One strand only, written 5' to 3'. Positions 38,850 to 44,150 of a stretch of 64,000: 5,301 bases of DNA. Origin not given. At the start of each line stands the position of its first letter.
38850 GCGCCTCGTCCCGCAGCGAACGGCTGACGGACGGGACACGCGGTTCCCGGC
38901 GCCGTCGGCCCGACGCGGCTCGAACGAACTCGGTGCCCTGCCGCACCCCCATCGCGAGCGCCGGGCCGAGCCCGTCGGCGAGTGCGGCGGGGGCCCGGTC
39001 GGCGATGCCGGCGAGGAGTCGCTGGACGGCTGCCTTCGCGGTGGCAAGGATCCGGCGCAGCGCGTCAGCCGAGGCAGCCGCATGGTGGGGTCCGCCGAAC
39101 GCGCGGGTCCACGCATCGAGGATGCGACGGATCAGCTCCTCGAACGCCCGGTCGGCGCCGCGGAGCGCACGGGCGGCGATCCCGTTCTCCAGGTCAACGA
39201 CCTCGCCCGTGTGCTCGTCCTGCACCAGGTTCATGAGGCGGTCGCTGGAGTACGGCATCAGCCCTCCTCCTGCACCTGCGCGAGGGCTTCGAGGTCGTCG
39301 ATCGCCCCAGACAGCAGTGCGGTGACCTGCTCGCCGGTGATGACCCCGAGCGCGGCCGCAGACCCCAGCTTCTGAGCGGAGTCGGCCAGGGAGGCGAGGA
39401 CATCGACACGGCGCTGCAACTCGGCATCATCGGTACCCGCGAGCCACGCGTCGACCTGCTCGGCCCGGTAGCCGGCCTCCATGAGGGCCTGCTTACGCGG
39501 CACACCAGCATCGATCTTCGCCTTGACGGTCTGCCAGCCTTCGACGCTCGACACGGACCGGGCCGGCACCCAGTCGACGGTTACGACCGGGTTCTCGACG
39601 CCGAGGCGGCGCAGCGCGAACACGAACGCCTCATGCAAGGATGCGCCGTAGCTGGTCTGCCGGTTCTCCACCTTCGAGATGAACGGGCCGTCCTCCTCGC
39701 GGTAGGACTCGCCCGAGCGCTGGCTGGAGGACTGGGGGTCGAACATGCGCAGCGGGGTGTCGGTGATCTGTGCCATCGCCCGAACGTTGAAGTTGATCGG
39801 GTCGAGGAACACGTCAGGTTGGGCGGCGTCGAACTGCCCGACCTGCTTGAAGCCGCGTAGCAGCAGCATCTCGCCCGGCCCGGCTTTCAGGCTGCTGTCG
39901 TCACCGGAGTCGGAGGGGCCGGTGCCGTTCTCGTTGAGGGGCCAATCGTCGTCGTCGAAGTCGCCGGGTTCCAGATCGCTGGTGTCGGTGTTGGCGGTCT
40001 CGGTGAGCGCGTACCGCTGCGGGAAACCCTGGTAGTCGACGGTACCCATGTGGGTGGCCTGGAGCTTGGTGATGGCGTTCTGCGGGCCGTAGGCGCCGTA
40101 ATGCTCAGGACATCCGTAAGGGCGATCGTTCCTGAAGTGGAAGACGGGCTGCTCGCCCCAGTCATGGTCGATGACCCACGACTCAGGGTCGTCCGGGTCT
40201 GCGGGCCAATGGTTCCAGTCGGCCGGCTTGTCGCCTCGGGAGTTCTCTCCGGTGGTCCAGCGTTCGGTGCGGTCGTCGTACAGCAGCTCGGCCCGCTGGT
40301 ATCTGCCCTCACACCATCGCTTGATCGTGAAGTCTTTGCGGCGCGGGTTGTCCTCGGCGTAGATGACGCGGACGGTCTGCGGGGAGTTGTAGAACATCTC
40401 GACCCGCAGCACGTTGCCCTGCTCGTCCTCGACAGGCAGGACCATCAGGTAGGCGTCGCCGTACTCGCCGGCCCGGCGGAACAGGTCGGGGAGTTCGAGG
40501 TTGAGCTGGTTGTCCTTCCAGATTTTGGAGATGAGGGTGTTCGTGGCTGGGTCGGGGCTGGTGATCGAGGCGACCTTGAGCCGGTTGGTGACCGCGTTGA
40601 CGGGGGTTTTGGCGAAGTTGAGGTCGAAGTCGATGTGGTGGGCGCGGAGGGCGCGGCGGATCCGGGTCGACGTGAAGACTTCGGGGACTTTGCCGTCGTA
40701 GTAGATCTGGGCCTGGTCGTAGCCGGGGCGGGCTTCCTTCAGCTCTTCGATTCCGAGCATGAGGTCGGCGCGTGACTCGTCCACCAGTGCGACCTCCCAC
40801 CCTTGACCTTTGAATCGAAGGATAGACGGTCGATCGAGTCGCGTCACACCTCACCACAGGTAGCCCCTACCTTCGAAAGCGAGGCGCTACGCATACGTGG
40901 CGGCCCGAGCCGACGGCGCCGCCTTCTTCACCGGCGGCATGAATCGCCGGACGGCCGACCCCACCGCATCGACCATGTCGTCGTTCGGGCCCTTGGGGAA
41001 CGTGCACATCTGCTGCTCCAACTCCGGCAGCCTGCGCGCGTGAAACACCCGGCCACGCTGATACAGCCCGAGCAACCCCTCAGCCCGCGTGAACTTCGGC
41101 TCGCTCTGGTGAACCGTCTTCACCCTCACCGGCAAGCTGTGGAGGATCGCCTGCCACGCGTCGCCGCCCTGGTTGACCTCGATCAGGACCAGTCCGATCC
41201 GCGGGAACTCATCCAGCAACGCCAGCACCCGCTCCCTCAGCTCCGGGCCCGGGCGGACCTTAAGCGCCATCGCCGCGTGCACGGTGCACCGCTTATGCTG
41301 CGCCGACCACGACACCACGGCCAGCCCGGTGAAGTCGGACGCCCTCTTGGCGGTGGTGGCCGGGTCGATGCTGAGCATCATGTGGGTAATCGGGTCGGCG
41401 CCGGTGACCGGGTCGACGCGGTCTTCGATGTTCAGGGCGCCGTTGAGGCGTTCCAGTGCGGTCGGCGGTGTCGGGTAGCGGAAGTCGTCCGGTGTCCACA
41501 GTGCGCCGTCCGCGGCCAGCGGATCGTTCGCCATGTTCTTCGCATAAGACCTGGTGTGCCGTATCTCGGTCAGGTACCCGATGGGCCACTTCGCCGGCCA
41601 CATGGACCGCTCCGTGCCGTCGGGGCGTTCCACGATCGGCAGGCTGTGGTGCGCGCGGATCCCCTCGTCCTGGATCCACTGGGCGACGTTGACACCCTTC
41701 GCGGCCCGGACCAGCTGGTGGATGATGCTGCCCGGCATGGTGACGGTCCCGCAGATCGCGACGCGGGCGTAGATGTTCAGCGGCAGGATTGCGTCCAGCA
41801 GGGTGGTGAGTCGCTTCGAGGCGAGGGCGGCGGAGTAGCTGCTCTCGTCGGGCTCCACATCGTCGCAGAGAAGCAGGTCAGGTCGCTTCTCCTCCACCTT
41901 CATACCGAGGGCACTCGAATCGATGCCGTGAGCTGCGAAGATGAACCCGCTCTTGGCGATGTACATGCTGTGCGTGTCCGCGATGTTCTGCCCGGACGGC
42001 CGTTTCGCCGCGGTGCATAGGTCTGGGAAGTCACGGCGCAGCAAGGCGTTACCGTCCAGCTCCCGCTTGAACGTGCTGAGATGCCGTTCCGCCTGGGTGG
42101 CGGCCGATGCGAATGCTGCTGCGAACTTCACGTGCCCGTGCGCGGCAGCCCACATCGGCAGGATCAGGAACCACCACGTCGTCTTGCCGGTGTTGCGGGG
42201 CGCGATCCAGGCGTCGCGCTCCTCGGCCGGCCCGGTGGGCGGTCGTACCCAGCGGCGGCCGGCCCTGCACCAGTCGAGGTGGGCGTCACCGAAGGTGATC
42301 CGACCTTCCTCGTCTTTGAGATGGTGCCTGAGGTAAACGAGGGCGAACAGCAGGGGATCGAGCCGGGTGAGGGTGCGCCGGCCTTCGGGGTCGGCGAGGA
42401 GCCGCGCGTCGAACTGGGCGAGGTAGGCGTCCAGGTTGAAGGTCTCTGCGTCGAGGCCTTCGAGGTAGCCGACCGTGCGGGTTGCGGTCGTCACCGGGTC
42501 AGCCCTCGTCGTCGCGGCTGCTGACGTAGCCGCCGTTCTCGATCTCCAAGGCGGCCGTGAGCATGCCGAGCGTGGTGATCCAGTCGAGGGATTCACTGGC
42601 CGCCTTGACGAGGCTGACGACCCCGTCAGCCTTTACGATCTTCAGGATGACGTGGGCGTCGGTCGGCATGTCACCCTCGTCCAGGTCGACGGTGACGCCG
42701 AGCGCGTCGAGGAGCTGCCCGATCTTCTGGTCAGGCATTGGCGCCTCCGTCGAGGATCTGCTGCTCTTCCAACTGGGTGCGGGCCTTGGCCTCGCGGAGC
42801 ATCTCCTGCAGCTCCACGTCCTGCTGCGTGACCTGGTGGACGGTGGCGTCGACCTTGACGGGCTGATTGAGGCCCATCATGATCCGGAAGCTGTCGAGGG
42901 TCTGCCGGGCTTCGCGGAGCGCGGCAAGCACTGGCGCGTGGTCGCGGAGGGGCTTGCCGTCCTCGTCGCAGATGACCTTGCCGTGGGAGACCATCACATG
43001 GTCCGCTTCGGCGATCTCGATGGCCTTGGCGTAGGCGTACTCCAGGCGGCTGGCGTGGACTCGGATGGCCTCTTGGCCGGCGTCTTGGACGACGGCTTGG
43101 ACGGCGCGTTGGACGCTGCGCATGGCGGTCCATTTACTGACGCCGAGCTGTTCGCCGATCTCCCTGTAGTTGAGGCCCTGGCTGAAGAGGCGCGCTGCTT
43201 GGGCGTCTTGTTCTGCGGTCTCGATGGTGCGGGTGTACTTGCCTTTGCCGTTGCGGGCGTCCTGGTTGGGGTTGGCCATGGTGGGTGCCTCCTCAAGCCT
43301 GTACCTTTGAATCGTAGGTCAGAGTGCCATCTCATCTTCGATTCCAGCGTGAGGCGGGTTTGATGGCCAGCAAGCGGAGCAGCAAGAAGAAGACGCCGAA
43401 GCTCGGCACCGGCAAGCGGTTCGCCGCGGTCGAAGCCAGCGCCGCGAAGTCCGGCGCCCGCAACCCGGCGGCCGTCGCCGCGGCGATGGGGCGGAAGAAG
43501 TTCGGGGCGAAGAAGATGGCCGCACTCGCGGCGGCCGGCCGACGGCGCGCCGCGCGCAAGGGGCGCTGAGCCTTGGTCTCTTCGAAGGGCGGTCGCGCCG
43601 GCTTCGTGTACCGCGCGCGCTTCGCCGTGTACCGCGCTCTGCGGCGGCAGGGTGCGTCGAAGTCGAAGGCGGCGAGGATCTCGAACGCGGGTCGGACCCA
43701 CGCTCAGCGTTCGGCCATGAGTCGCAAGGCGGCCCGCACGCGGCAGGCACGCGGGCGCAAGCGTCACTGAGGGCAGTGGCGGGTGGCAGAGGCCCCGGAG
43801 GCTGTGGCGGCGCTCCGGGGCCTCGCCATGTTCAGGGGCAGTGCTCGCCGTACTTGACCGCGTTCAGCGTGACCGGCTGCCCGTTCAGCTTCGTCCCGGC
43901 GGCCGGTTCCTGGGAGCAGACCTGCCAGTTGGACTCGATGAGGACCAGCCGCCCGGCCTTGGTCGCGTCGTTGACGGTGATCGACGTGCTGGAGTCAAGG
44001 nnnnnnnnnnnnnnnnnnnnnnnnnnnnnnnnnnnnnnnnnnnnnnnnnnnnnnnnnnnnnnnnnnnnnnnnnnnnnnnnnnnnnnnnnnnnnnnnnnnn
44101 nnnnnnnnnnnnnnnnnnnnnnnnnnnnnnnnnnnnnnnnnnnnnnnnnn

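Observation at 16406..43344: Conserved AT-rich 11-mer at a fixed 22-24 nt upstream of three late-gene start codons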

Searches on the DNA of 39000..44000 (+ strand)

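Call 8: search_dna_similar(query=window:39000-44000:+, collection=phages, mode=near, max_rows=25)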
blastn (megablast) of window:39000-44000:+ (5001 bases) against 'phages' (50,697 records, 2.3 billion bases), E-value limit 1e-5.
No match.
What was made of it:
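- Tried and rejected: Megablast against phage genomes found nothing (call 8).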

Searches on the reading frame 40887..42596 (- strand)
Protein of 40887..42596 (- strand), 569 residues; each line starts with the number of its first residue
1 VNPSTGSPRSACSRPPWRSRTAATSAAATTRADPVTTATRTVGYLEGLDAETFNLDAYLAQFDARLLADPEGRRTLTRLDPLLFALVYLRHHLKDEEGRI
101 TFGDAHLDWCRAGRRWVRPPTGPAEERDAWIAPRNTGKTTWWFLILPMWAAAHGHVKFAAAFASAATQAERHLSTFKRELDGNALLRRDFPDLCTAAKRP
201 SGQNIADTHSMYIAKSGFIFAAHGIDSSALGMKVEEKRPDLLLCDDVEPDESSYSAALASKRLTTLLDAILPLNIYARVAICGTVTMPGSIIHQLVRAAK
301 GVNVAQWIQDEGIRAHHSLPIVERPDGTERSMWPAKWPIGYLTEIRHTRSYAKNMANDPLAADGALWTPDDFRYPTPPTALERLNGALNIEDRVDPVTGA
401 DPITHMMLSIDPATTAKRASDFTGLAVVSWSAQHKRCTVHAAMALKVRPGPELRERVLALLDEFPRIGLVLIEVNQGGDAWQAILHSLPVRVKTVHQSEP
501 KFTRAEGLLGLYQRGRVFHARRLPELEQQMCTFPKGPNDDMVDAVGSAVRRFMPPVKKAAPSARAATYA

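Call 11: search_dna_similar(query=window:40887-42596:-, collection=phages, mode=protein, max_rows=25)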
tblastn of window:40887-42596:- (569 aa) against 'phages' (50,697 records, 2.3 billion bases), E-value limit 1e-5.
Records with a match: 149; places in all: 151; records where one place covers at least 80% of the query: 19.
Best place of each record, by identity: <60% 149.
By first word of the organism name: Ralstonia 83; Streptomyces 16; Arthrobacter 7; Bacteriophage 6; Escherichia 6; Microbacterium 4; Pseudomonas 4; Cronobacter 3; Klebsiella 3; Caudoviricetes 2; and 12 more.
By host as written in the record: Ralstonia solanacearum 61; - 7; Ralstonia solanacearum Race 3, Biovar 1 6; Streptomyces viridochromogenes DSM40736 5; Arthrobacter globiformis B-2979 5; Escherichia coli K-12 5; Streptomyces mirabilis NRRL B-2400 3; Helicobacter pullorum 3; and 45 more.
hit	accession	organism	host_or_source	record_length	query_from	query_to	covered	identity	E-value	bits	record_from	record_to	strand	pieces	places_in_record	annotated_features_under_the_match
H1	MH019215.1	Streptomyces phage Yara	Streptomyces toxytricini NRRL B-5426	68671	36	568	94%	47.8%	4e-141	457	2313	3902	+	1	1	7: terminase | 6: hypothetical protein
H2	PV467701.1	Microbacterium phage Isperia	Microbacterium paraoxydans NRRL B-24275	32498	68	569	88%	48.5%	5e-126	413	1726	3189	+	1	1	6: terminase large subunit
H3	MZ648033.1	Streptomyces phage Rooney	Streptomyces viridochromogenes DSM40736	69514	36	569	94%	45.4%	3e-134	437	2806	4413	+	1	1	8: terminase large subunit | 7: hypothetical protein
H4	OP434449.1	Microbacterium phage OscarSo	Microbacterium radiodurans NRRL B-24799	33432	73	563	86%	49.2%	8e-127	416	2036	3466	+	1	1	6: terminase large subunit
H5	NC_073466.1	Microbacterium phage OscarSo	Microbacterium radiodurans NRRL B-24799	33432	73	563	86%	49.2%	8e-127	416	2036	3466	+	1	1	6: terminase large subunit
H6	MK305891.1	Streptomyces phage Gibson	Streptomyces griseus ATCC 10137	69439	36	569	94%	45.2%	8e-134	436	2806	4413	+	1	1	8: terminase | 7: hypothetical protein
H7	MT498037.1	Streptomyces phage Dryad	Streptomyces viridochromogenes DSM40736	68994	66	569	89%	47.8%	2e-136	443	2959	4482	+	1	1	9: terminase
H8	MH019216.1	Streptomyces phage Wentworth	Streptomyces griseus ATCC 10137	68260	66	569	89%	47.8%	2e-138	449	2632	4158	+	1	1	8: terminase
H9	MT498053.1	Streptomyces phage PHTowN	Streptomyces viridochromogenes DSM40736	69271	66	569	89%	47.8%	3e-137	446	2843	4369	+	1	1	8: terminase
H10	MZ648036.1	Streptomyces phage Lizz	Streptomyces viridochromogenes DSM40736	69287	66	569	89%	47.8%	3e-137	446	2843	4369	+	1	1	8: terminase large subunit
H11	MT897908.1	Streptomyces phage ShakeNBake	Streptomyces viridochromogenes DSM40736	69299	66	569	89%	47.8%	3e-137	446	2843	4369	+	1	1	8: terminase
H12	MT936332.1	Streptomyces phage phiRKBJ001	Streptomyces sp. RKBHB-173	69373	66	569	89%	47.6%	6e-137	445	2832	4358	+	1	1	terminase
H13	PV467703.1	Microbacterium phage Wyvern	Microbacterium paraoxydans NRRL B-24275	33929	68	569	88%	47.7%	8e-124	407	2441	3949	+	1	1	8: terminase large subunit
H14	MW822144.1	Streptomyces phage KimJongPhill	Streptomyces mirabilis NRRL B-2400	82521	72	563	86%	47.8%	7e-138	447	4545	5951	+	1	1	8: terminase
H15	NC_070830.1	Streptomyces phage KimJongPhill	Streptomyces mirabilis NRRL B-2400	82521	72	563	86%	47.8%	7e-138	447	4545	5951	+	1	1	8: terminase large subunit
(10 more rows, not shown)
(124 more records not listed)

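Call 12: search_protein_families(library=pfam, proteins=[window:40887-42596:-])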
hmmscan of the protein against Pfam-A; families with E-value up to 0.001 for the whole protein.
window:40887-42596:- (569 aa): 1 family
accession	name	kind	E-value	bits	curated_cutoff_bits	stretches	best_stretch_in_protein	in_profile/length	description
PF17289.8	Terminase_6C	-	0.00029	21.3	22.6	1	410-548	3-151/155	Terminase RNaseH-like domain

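Call 15: find_related_loci(query=window:40887-42596:-, collection=viral_contigs, flank=6000)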
Query window:40887-42596:- (569 aa) in viral_contigs; peptide patterns used: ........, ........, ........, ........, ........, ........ (x = any residue, [..] = any of these).
62 stretches matched a pattern; 60 encode a relative of the query (tblastn E <= 1e-3); 60 distinct loci.
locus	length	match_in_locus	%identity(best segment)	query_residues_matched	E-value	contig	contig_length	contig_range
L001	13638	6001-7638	89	22-568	0e+0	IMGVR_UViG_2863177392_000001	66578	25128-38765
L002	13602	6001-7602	90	35-568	0e+0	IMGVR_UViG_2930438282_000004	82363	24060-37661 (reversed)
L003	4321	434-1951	83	44-569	0e+0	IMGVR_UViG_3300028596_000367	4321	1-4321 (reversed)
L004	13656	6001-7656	79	6-568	0e+0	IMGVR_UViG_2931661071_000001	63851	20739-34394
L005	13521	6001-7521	81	43-568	0e+0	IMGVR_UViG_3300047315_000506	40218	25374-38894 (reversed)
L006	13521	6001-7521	81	43-568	0e+0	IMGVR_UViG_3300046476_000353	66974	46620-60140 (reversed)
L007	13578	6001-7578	77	18-561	0e+0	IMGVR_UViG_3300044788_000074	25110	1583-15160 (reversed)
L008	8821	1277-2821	77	35-568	0e+0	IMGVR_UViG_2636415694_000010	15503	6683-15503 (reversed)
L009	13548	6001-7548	76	35-568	0e+0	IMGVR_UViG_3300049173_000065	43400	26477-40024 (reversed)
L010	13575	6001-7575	77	43-568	0e+0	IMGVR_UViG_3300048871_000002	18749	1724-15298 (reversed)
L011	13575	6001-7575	77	43-568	0e+0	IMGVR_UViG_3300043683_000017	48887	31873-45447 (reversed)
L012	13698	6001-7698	88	5-569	0e+0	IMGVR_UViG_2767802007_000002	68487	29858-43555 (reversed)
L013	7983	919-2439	75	43-568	0e+0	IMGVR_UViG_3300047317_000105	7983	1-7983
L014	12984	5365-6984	70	5-568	0e+0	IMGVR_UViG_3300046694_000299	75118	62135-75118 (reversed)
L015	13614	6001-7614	71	5-568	0e+0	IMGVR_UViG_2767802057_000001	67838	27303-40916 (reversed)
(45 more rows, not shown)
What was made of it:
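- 40887..42596 (-): Large terminase (TerL). Calls 11, 12 and 15.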

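Call 34: get_annotated_region(hit=H1, flank=4000)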
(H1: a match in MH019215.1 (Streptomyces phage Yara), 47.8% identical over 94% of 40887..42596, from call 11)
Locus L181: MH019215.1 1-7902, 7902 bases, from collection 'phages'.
description: Streptomyces phage Yara, complete genome.
organism: Streptomyces phage Yara (NCBI taxid 2126736)
taxonomy: Viruses; Duplodnaviria; Heunggongvirae; Uroviricota; Caudoviricetes
host: Streptomyces toxytricini NRRL B-5426; source: soil; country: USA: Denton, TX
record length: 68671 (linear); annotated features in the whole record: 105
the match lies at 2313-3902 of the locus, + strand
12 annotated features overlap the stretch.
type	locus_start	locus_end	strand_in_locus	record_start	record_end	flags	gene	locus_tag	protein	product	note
CDS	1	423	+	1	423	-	1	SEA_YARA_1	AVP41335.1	hypothetical protein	-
CDS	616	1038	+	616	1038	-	2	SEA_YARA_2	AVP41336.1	hypothetical protein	-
CDS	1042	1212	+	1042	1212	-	3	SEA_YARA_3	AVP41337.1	hypothetical protein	-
CDS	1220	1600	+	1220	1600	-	4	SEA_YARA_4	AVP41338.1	hypothetical protein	-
CDS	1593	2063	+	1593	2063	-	5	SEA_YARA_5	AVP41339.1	hypothetical protein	-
CDS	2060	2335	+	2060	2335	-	6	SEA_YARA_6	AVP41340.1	hypothetical protein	-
CDS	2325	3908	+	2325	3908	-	7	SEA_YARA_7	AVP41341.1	terminase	-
CDS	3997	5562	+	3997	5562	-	8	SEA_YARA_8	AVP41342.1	portal protein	-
CDS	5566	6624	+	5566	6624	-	9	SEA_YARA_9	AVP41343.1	hypothetical protein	-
CDS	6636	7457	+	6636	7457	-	10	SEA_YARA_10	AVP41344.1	hypothetical protein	-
CDS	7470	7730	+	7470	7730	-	11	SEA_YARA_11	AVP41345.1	hypothetical protein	-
CDS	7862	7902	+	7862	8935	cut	12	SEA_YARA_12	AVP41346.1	major capsid protein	-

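Call 35: get_annotated_region(hit=H14, flank=5000)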
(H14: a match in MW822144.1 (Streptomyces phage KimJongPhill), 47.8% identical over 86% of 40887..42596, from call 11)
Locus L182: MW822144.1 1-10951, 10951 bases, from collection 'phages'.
description: Streptomyces phage KimJongPhill, complete genome.
organism: Streptomyces phage KimJongPhill (NCBI taxid 2848886)
taxonomy: Viruses; Duplodnaviria; Heunggongvirae; Uroviricota; Caudoviricetes; Zukovirus; Zukovirus phill
host: Streptomyces mirabilis NRRL B-2400; source: soil; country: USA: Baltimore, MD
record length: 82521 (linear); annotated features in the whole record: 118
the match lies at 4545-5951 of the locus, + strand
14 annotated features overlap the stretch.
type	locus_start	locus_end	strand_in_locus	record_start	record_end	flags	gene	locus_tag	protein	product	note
CDS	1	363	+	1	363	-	1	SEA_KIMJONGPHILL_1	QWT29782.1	hypothetical protein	-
CDS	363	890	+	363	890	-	2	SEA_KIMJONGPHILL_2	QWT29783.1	membrane protein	-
CDS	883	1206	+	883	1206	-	3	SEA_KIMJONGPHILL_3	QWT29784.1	hypothetical protein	-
CDS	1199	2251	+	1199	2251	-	4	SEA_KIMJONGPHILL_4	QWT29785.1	UDP-glucose dehydrogenase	-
CDS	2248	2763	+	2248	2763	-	5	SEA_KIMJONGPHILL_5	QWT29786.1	methyltransferase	-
CDS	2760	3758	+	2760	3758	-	6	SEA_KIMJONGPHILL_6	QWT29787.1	glycosyltransferase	-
CDS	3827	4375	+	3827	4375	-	7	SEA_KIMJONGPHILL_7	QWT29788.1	terminase small subunit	-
CDS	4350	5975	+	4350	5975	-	8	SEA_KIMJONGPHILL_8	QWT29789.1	terminase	-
CDS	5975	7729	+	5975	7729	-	9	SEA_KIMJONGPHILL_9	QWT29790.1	portal protein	-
CDS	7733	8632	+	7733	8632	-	10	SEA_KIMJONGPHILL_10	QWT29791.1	MuF-like minor capsid protein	-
CDS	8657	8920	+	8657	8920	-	11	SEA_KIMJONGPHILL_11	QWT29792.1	hypothetical protein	-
CDS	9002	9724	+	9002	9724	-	12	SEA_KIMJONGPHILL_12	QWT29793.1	scaffolding protein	-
CDS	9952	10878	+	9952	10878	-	13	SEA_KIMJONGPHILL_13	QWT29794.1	major capsid protein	-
CDS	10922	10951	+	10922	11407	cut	14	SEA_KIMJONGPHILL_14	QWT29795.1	hypothetical protein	-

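Call 36: get_annotated_region(hit=H2, flank=4000)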
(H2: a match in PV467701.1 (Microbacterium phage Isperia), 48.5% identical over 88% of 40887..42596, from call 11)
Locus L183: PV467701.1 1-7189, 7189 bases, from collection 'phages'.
description: Microbacterium phage Isperia, complete genome.
organism: Microbacterium phage Isperia (NCBI taxid 3416397)
taxonomy: Viruses
host: Microbacterium paraoxydans NRRL B-24275; source: soil; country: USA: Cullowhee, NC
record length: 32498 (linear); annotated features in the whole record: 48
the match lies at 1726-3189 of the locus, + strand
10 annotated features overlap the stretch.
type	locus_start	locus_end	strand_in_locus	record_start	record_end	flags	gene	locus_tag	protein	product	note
CDS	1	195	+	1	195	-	1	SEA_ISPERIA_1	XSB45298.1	hypothetical protein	-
CDS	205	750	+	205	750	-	2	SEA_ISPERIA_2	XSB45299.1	hypothetical protein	-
CDS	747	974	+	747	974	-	3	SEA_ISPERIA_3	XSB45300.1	hypothetical protein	-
CDS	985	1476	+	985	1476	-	4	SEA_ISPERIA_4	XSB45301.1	terminase small subunit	-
CDS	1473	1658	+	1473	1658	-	5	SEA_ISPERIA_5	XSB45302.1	hypothetical protein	-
CDS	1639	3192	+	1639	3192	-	6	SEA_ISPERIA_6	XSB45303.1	terminase large subunit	-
CDS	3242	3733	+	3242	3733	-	7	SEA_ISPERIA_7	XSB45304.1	hypothetical protein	-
CDS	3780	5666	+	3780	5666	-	8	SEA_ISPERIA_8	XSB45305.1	portal protein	-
CDS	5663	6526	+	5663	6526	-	9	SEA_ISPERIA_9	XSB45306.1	minor capsid protein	-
CDS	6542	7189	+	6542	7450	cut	10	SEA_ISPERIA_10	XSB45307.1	endolysin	-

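Call 39: find_related_loci(query=window:40887-42596:-, collection=genome_contigs, flank=10000)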
Query window:40887-42596:- (569 aa) in genome_contigs; peptide patterns used: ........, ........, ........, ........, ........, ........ (x = any residue, [..] = any of these).
101 stretches matched a pattern; 12 encode a relative of the query (tblastn E <= 1e-3); 12 distinct loci.
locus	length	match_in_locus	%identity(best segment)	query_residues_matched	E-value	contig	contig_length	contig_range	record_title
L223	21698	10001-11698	88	5-569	0e+0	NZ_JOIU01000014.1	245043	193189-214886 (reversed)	Streptomyces sp. NRRL S-1022 contig14.1, whole genome shotgun sequence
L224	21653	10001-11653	89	5-557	0e+0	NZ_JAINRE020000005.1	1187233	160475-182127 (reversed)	Streptomyces naphthomycinicus strain TML10 5, whole genome shotgun sequence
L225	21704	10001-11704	86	7-568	0e+0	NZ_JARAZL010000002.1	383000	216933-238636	Streptomyces sp. FL07-04A NODE_2_length_383000_cov_7.464554, whole genome shotgun sequence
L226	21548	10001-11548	81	35-569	0e+0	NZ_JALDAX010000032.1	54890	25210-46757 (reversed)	Streptomyces spinosisporus strain 7R016 32, whole genome shotgun sequence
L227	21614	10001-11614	76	7-568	0e+0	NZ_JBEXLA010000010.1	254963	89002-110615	Streptomyces sp. NPDC004610 NPDC004610_80_F7.ctg-0010, whole genome shotgun sequence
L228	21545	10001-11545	78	35-568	0e+0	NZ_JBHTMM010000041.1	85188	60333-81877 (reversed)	Streptomyces kaempferi strain CGMCC 4.7020 GCM70027358_85, whole genome shotgun sequence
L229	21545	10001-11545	77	35-568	0e+0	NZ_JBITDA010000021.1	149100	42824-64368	Streptomyces sp. NPDC051636 NPDC051636_33_A3.ctg-0021, whole genome shotgun sequence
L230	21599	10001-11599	72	15-569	0e+0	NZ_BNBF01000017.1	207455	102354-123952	Streptomyces capoamus strain JCM 4253 sequence017, whole genome shotgun sequence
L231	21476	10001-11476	77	49-560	0e+0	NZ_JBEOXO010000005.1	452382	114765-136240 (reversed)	Streptomyces sp. NPDC002088 NPDC002088_79_D7.ctg-0005, whole genome shotgun sequence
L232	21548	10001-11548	72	34-568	0e+0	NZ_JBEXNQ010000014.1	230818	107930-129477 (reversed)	Streptomyces sp. NPDC002994 NPDC002994_37_D2.ctg-0014, whole genome shotgun sequence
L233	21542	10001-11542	47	47-564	8e-151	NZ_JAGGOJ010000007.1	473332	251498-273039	Streptomyces sp. ISL-10 ISL10_8, whole genome shotgun sequence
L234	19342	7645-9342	45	4-560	9e-160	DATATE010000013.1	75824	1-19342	MAG TPA_asm: Pseudonocardiaceae bacterium isolate SMAG_U5538 k141_1605635, whole genome shotgun sequence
